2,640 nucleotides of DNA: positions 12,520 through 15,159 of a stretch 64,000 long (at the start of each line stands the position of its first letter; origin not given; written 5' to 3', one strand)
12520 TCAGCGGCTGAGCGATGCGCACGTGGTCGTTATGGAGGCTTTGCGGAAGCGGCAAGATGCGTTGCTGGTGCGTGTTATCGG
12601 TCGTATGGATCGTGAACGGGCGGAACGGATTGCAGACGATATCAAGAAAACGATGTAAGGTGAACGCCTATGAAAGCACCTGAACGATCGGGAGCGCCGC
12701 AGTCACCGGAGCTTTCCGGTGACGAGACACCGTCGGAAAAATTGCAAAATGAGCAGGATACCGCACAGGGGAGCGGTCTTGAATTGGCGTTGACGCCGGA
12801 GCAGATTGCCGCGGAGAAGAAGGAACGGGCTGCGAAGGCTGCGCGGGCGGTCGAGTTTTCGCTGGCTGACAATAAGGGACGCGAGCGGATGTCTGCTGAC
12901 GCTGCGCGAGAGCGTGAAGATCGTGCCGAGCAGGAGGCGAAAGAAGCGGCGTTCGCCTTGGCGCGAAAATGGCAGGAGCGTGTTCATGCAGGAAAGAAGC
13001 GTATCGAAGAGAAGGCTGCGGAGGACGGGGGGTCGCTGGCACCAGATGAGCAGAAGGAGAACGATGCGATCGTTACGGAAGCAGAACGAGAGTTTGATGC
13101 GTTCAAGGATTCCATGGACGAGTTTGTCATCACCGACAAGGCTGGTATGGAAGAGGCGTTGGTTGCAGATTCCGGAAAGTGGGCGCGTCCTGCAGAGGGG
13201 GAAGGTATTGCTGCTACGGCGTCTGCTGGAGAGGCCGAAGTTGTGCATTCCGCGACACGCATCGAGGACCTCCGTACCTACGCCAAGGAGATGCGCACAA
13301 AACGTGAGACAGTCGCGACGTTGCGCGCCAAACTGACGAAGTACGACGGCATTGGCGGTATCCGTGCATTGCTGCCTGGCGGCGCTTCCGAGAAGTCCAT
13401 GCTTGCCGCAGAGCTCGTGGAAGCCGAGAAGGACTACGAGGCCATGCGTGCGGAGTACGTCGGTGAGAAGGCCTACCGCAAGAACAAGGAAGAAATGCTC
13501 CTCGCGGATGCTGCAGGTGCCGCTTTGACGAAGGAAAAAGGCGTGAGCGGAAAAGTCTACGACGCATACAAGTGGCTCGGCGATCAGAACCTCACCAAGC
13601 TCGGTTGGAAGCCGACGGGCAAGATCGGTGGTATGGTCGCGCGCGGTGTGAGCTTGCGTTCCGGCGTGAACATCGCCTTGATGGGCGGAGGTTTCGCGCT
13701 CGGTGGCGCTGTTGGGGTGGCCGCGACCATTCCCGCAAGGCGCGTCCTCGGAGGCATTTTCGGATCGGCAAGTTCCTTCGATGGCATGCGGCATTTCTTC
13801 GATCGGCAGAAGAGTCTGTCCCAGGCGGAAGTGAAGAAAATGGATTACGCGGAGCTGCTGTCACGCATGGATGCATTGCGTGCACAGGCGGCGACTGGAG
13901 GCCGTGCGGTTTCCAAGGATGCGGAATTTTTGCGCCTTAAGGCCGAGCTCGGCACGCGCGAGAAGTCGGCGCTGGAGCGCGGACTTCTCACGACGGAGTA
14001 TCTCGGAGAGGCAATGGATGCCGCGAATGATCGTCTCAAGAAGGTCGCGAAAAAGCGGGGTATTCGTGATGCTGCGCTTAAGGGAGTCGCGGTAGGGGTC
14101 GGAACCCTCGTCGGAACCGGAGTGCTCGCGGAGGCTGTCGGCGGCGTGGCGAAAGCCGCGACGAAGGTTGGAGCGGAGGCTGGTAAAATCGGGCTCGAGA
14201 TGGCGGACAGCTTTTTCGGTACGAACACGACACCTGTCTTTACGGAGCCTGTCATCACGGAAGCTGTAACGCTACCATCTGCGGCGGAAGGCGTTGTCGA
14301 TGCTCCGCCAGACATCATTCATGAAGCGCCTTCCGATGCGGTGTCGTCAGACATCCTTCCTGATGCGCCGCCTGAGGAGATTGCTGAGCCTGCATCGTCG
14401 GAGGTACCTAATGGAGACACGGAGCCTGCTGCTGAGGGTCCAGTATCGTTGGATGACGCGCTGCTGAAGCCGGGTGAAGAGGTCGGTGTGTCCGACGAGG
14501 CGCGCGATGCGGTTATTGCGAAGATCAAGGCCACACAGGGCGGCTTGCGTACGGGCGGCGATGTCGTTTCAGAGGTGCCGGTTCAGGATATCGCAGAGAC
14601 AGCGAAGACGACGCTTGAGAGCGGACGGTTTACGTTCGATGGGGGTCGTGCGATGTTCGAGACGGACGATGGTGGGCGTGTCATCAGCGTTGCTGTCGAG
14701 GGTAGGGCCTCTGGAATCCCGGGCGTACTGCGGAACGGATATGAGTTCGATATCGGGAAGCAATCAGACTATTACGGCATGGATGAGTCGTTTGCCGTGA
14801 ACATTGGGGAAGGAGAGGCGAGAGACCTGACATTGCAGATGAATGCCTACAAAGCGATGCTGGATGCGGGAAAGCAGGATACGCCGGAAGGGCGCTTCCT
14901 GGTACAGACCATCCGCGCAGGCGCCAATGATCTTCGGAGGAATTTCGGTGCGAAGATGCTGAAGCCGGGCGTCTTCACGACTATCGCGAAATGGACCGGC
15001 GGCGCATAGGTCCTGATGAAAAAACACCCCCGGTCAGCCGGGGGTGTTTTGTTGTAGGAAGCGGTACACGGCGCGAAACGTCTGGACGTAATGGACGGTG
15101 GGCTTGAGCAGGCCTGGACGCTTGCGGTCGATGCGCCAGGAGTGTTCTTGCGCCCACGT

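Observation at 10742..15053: Orphan cluster: five small acidic/membrane proteins around tRNA-Lys, then a 779-aa charged glycine-zipper protein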

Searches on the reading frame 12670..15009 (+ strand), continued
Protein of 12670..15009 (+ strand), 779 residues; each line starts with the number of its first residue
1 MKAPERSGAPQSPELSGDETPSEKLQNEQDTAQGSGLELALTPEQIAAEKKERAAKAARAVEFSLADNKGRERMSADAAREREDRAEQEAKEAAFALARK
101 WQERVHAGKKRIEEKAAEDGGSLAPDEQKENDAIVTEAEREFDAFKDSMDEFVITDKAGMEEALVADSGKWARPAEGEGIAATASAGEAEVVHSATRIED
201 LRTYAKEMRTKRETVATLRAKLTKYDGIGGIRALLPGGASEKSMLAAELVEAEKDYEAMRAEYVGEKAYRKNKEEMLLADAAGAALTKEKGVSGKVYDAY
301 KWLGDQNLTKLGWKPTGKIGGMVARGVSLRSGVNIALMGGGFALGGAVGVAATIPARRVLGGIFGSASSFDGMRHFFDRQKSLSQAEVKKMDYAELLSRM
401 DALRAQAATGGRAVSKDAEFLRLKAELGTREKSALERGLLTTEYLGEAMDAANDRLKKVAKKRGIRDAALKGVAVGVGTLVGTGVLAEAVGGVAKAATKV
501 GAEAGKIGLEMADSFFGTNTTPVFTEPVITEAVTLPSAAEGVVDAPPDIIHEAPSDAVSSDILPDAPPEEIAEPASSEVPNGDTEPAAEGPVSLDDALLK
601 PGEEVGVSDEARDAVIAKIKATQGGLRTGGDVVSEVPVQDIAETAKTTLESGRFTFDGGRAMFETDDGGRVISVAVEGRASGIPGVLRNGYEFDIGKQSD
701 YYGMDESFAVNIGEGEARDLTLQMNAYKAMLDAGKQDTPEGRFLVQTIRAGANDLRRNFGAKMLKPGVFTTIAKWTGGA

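Call 115: search_protein_families(library=pfam, max_evalue=0.01, proteins=[P0057, P0062, P0060, P0025, P0067])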
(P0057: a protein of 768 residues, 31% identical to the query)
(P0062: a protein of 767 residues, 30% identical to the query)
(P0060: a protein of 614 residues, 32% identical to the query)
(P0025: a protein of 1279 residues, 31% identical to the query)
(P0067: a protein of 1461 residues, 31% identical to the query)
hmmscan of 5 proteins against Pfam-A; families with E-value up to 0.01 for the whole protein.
P0057 (768 aa): 3 families
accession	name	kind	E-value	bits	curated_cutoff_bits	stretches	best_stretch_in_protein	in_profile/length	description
PF14520.12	HHH_5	-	6.6e-11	43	27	1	96-150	3-56/57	Helix-hairpin-helix domain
PF11731.14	Cdd1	-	0.0011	19.5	25.5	1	95-144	6-55/86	Pathogenicity locus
PF10391.15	DNA_pol_lambd_f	-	0.0027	17.9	29.8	0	96-127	2-32/51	Fingers domain of DNA polymerase lambda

P0062 (767 aa): 5 families
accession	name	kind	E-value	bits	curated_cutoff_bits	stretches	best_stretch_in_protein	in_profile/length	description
PF14520.12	HHH_5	-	1.8e-11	44.8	27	1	26-78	2-53/57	Helix-hairpin-helix domain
PF10391.15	DNA_pol_lambd_f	-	0.001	19.3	29.8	1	27-63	2-37/51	Fingers domain of DNA polymerase lambda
PF00633.29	HHH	-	0.0012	19.1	24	0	25-40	10-25/30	Helix-hairpin-helix motif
PF03118.21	RNA_pol_A_CTD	-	0.0022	18.1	23.8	0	41-72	27-57/67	Bacterial RNA polymerase, alpha chain C terminal domain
PF11731.14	Cdd1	-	0.0052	17.4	25.5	0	26-64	6-44/86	Pathogenicity locus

P0060 (614 aa): 2 families
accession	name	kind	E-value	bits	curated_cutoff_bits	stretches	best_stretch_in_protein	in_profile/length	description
PF14520.12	HHH_5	-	5.5e-07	30.4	27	1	49-101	6-56/57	Helix-hairpin-helix domain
PF10391.15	DNA_pol_lambd_f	-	0.00015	22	29.8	1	49-89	5-43/51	Fingers domain of DNA polymerase lambda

P0025 (1279 aa): 1 family
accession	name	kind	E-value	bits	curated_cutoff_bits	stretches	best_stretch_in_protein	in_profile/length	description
PF00226.36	DnaJ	-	1.3e-07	32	27.8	1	270-303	4-37/63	DnaJ domain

P0067 (1461 aa): 0 families
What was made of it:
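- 12670..13236 (+): Unit B gene 3 (779 aa), residues 1-189: variable, acidic, charged N-terminal region made of long helices. The equivalent region carries HHH_5 or DnaJ domains in other members (call 115).
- Closest known: T3SS translocators with class II chaperones, and alpha-helical pore-forming toxins. Different: Some members carry cytoplasmic HhH or J domains (call 115).
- Cytoplasmic-type N-terminal domains (HhH, J) in some members argue for a resident protein (call 115).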

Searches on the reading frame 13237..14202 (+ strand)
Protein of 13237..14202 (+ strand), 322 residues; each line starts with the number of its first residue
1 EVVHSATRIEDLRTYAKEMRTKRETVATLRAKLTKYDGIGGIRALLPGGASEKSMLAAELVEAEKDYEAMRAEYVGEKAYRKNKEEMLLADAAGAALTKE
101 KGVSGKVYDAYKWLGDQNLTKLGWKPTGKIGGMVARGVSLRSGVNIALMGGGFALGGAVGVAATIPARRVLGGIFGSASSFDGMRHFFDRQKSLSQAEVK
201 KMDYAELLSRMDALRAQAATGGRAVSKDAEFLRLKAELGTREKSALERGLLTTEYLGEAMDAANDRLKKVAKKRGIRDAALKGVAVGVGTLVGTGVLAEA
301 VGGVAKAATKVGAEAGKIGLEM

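Call 47: search_solved_structures(query=A4, max_evalue=10)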
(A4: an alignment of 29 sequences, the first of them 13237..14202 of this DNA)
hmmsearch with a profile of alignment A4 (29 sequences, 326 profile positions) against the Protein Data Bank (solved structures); distinct sequences matched with E-value up to 10: 4.
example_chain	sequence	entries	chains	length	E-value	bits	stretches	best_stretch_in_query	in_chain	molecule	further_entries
8tn1_A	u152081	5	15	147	0.033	16.4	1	45-118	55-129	De novo designed 4 helix bundles | De novo designed protein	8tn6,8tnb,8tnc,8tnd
5oi7_A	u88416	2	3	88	1.6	10.8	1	11-63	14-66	Centrosomal protein of 85 kDa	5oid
1bcc_H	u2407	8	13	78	1.9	10.6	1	5-80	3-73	UBIQUINOL CYTOCHROME C OXIDOREDUCTASE | Cytochrome b-c1 complex subunit 6 | UQCRQH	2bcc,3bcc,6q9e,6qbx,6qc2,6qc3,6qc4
3vjf_A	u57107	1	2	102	6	8.9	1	209-277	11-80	WA20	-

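Call 50: find_related_loci(query=A5, collection=genome_contigs, flank=10000)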
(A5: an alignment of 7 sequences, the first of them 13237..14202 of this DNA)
Query A5 (322 aa) in genome_contigs; peptide patterns used: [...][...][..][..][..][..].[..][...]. (x = any residue, [..] = any of these).
36 stretches matched a pattern; 6 encode a relative of the query (tblastn E <= 1e-3); 6 distinct loci.
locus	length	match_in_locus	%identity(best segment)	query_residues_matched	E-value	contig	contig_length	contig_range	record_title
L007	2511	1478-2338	40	27-301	6e-53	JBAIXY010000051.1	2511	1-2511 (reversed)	MAG: Vicinamibacterales bacterium isolate bin_279 c_000017424643, whole genome shotgun sequence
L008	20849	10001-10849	37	18-300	2e-38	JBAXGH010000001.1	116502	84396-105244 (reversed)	MAG: bacterium isolate ELA292 MAG292_1, whole genome shotgun sequence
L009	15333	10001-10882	28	19-313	5e-22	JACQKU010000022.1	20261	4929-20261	MAG: Candidatus Liptonbacteria bacterium isolate NC_groundwater_1185_Ag_S-0.1um_48_121 S_p1_S3_coassembly_k141_2408118,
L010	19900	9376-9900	35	65-235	2e-21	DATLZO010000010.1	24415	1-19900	MAG TPA_asm: Candidatus Paceibacterota bacterium isolate SMAG_U13300 k141_465469, whole genome shotgun sequence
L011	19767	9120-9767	30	4-216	6e-17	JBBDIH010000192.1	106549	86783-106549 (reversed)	MAG: Candidatus Paceibacterota bacterium isolate LejiaA_33_15 Lejia_A_330_length_106549_cov_11, whole genome shotgun seq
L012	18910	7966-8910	24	9-290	1e-11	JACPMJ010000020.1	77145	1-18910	MAG: Candidatus Uhrbacteria bacterium isolate NC_groundwater_546_Ag_S-0.1um_45_9 S35_SO-1_scaffold_279464, whole genome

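Call 51: find_related_loci(query=A5, collection=metagenome_contigs, flank=10000)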
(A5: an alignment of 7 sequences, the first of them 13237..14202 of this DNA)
Query A5 (322 aa) in metagenome_contigs; peptide patterns used: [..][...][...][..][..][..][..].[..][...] (x = any residue, [..] = any of these).
180 stretches matched a pattern; 5 encode a relative of the query (tblastn E <= 1e-3); 5 distinct loci.
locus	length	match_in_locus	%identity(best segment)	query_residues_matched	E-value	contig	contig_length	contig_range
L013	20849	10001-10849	37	18-300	8e-39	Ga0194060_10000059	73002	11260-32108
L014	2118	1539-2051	36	56-222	1e-23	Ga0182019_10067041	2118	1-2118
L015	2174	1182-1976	34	51-299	4e-18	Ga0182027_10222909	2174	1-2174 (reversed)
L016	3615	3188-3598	34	13-142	8e-9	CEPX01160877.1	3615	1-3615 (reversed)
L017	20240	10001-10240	33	39-122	1e-5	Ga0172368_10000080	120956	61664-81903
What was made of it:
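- Tried and rejected: A 7-sequence alignment gave 6 genome loci and 5 metagenome loci (calls 50, 51).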

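Call 67: search_protein_families(library=pfam, max_evalue=0.01, proteins=[L008:12062-12769:+, L008:12906-14717:+, L008:2290-4290:+, L009:12632-13531:+])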
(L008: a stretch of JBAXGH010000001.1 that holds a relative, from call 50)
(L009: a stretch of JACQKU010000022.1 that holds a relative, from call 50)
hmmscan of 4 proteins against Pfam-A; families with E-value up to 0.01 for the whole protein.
L008:12062-12769:+ (235 aa): 0 families

L008:12906-14717:+ (603 aa): 0 families

L008:2290-4290:+ (666 aa): 3 families
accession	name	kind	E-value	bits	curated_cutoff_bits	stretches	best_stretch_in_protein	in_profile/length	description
PF19044.6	P-loop_TraG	-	4.2e-25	88.7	25.8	1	283-598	26-343/413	TraG P-loop domain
PF12846.13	AAA_10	-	9.5e-11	41.8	27.5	2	286-332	21-67/362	AAA-like domain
PF01935.23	DUF87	-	1.4e-08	35.5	23.2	1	291-353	28-92/220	Helicase HerA, central domain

L009:12632-13531:+ (299 aa): 0 families

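Call 79: predict_structure(alignment_id=A4)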
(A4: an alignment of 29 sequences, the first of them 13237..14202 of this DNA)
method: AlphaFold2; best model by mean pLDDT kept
length: 322 residues; sequences in the alignment: 29
mean_pLDDT: 79.1   pTM: 0.72
mean pLDDT of the five models: 79.1, 75.7, 73.4, 72.3, 71.5
residues with pLDDT >= 90: 122; 70-90: 112; 50-70: 62; < 50: 26
segments of 3 or more residues with pLDDT < 50: 150-164, 312-322
pLDDT, mean of each block of 10 residues (from residue 1): 79 94 97 89 93 97 96 88 93 93 76 71 80 67 57 44 52 63 72 88 93 91 91 95 90 81 87 85 73 64 55 46 35
secondary structure, 60 per line:
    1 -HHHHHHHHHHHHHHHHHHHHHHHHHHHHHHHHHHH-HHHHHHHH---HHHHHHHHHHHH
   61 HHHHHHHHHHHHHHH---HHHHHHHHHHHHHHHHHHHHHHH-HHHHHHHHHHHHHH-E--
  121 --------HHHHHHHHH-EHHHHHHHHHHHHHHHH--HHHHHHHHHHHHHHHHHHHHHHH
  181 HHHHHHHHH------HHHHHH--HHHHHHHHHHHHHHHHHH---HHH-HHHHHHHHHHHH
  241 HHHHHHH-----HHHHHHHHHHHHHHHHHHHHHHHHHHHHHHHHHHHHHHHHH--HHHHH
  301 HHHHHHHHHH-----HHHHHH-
elements in order: H2-36 H38-45 H49-75 H79-101 H103-116 H129-137 H140-155 H158-189 H196-201 H204-221 H229-247 H253-293 H296-310 H316-321
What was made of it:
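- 13237..14202 (+): 779-aa protein, residues 190-511: the conserved family core, about 320 aa and all helical, containing both glycine zippers. The core-only AF2 model has pTM 0.72 (call 79).
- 13660..13740 (+): Glycine-zipper hydrophobic helix 1 (residues 331-357), bracketed by nearly invariant Arg330 and Arg358. AF2 confidence is low here, pLDDT 44-57 (call 79).
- AF2 folds the soluble helices confidently (pTM 0.72) but not helix 1 (call 79).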

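Call 81: fold_search(model_id=the predicted structure, library=pdb)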
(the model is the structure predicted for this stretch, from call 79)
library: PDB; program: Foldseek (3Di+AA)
matches with E <= 10: 208; with E <= 0.001: 0
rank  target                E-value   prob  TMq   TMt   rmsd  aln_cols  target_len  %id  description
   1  8tf5                  3.6e-01  0.18  0.17  0.15  27.4       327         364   13  Crystal structure of orphan G protein-coupled receptor 6, pseudoapo form (released 2024-12-04)
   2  7ocy_A                5.4e-01  0.18  0.17  0.11  23.9       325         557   14  Enterococcus faecalis EfrCD in complex with a nanobody (released 2022-05-18)
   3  7vr5                  6.1e-01  0.25  0.18  0.11  24.7       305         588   16  Crystal structure of CmABCB1 W114Y/W161Y/W363Y/W364Y/M391W (4WY/M391W) mutant (released 2022-09-07)
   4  6gy7_A                6.1e-01  0.09  0.12  0.11  40.7       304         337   12  Crystal structure of XaxB from Xenorhabdus nematophil (released 2018-07-25)
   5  8vp1_A                7.3e-01  0.14  0.16  0.11  22.0       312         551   13  Cryo-EM structure of the ABC transporter PCAT1 cysteine-free core bound with ATP (released 2024-10-30)
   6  9cpb_6C               1.1e+00  0.07  0.13  0.11  50.0       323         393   15  Atomic model of bovine Fallopian tube cilia doublet microtubule (48-nm periodicity) (released 2024-10-30)
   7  9g2x_B                1.1e+00  0.18  0.18  0.11  22.7       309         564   15  Cryo-EM structure of IrtAB in outward-occluded state in presence of mycobactin under turnover conditions in LMNG (released 2024-12-18)
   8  7sel_A                1.1e+00  0.13  0.19  0.12  28.4       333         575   13  E. coli MsbA in complex with LPS and inhibitor G7090 (compound 3) (released 2022-03-09)
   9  7wiw_B                1.2e+00  0.18  0.22  0.13  27.1       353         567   13  Cryo-EM structure of Mycobacterium tuberculosis irtAB complexed with ATP in an occluded conformation (released 2023-01-25)
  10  8vow_A                1.2e+00  0.08  0.13  0.09  23.4       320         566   12  Cryo-EM structure of the ABC transporter PCAT1 cysteine-free core bound with MgATP and Vi (released 2024-10-30)
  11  7shn_A                1.4e+00  0.11  0.17  0.09  27.1       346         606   11  Cryo-EM structure of oleoyl-CoA-bound human peroxisomal fatty acid transporter ABCD1 (released 2021-11-03)
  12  8otz_F2               1.4e+00  0.10  0.17  0.13  49.4       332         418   13  48-nm repeat of the native axonemal doublet microtubule from bovine sperm (released 2023-11-22)
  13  9fqr_Fy               1.4e+00  0.08  0.15  0.13  49.2       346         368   13  96-nm repeat of axonemal doublet microtubules from bovine sperm (released 2025-03-26)
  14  7shn_B                1.4e+00  0.10  0.17  0.09  27.2       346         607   11  Cryo-EM structure of oleoyl-CoA-bound human peroxisomal fatty acid transporter ABCD1 (released 2021-11-03)
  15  8vox_A                1.5e+00  0.08  0.14  0.09  23.8       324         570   13  Cryo-EM structure of the ABC transporter PCAT1 cysteine-free core bound with MgADP (released 2024-10-30)
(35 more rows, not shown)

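Call 99: search_protein_families(library=pfam, max_evalue=0.001, proteins=[L009:4972-7122:-, L009:7199-8647:+, L010:5854-7803:-, L010:7772-8479:-, L011:7485-8126:-, L011:8238-8777:-, L016:1-1464:-])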
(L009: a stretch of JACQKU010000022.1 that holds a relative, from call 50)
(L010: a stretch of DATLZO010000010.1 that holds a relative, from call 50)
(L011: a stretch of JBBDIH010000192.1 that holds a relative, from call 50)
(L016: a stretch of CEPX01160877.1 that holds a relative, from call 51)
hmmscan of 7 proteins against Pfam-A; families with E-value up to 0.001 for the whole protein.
L009:4972-7122:- (716 aa): 6 families
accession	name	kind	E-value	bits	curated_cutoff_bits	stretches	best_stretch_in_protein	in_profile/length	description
PF01580.24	FtsK_SpoIIIE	-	6e-58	196.3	24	1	356-544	16-221/221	FtsK/SpoIIIE family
PF17854.6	FtsK_alpha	-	1.2e-28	99.7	22.9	1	239-335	2-101/101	FtsK alpha domain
PF09397.16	FtsK_gamma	-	5.3e-27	93.8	30.6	1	651-711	2-62/63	Ftsk gamma domain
PF20703.3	nSTAND1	-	0.00016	21.9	27.1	1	363-538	18-158/379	Novel STAND NTPase 1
PF01935.23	DUF87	-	0.00046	20.8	23.2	0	370-418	13-60/220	Helicase HerA, central domain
PF13491.11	FtsK_4TM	-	0.00047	20.3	23.1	1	61-165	47-160/171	4TM region of DNA translocase FtsK/SpoIIIE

L009:7199-8647:+ (482 aa): 4 families
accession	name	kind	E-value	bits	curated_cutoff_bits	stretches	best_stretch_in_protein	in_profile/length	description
PF02878.22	PGM_PMM_I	-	1.8e-27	96.1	22.5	1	7-138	3-136/138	Phosphoglucomutase/phosphomannomutase, alpha/beta/alpha domain I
PF02879.22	PGM_PMM_II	-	5.2e-18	65.9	29.3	1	155-252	2-103/103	Phosphoglucomutase/phosphomannomutase, alpha/beta/alpha domain II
PF02880.22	PGM_PMM_III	-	1.4e-17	64.3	20.7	1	260-364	5-111/115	Phosphoglucomutase/phosphomannomutase, alpha/beta/alpha domain III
PF00408.26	PGM_PMM_IV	-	8.3e-05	23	23.1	0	372-450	1-64/68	Phosphoglucomutase/phosphomannomutase, C-terminal domain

L010:5854-7803:- (649 aa): 7 families
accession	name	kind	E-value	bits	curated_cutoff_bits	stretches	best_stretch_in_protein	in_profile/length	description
PF01434.24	Peptidase_M41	-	9.8e-65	218.4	29.9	1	448-637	1-191/191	Peptidase family M41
PF00004.35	AAA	-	1.6e-44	152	21.2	1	235-366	1-129/131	ATPase family associated with various cellular activities (AAA)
PF17862.7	AAA_lid_3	-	2.9e-12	46.3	27.2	1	390-432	1-43/45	AAA+ lid domain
PF06480.20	FtsH_ext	-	4.1e-05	24.2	25.5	1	45-129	2-100/103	FtsH Extracellular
PF06068.19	TIP49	-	0.00019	21.2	23.8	1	232-269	50-89/347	TIP49 P-loop domain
PF07728.20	AAA_5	-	0.00033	21.1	22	0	234-354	1-135/139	AAA domain (dynein-related subfamily)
PF20720.3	nSTAND3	-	0.00074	19.7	27.2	0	235-380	20-151/155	Novel STAND NTPase 3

L010:7772-8479:- (235 aa): 0 families

L011:7485-8126:- (213 aa): 0 families

L011:8238-8777:- (179 aa): 0 families

L016:1-1464:- (488 aa): 2 families
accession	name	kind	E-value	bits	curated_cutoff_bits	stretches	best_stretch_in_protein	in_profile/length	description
PF18915.5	DUF5667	-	2e-08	35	27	1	90-170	4-84/99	Domain of unknown function (DUF5667)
PF16656.11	Pur_ac_phosph_N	-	3.9e-06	27.8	30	1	386-467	10-93/93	Purple acid Phosphatase, N-terminal domain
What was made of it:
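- ftsK and a PGM/PMM-family phosphohexomutase, possibly GlmM (L009, call 99).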

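Call 106: find_related_loci(query=A5, collection=viral_contigs, flank=10000)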
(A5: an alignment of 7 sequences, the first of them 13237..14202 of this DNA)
Query A5 (322 aa) in viral_contigs; peptide patterns used: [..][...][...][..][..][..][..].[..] (x = any residue, [..] = any of these).
44 stretches matched a pattern, but none encodes a relative of the query by tblastn (E <= 1e-3).
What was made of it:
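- On Phage tape-measure protein: No viral-contig relatives (call 106).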

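Call 108: search_protein_families(library=pfam, max_evalue=0.00001, proteins=[L012:14538-15101:+])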
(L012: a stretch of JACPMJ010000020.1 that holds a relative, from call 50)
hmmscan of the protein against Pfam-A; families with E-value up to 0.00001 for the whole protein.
L012:14538-15101:+ (187 aa): 3 families
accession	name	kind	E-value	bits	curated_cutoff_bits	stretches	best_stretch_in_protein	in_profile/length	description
PF08281.18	Sigma70_r4_2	-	1.2e-12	47.8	25.7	1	127-178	2-53/54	Sigma-70, region 4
PF04542.20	Sigma70_r2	-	9.7e-11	41.8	24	1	33-94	5-68/71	Sigma-70 region 2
PF04545.22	Sigma70_r4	-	4.1e-09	36.3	24.1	1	132-180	1-49/50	Sigma-70, region 4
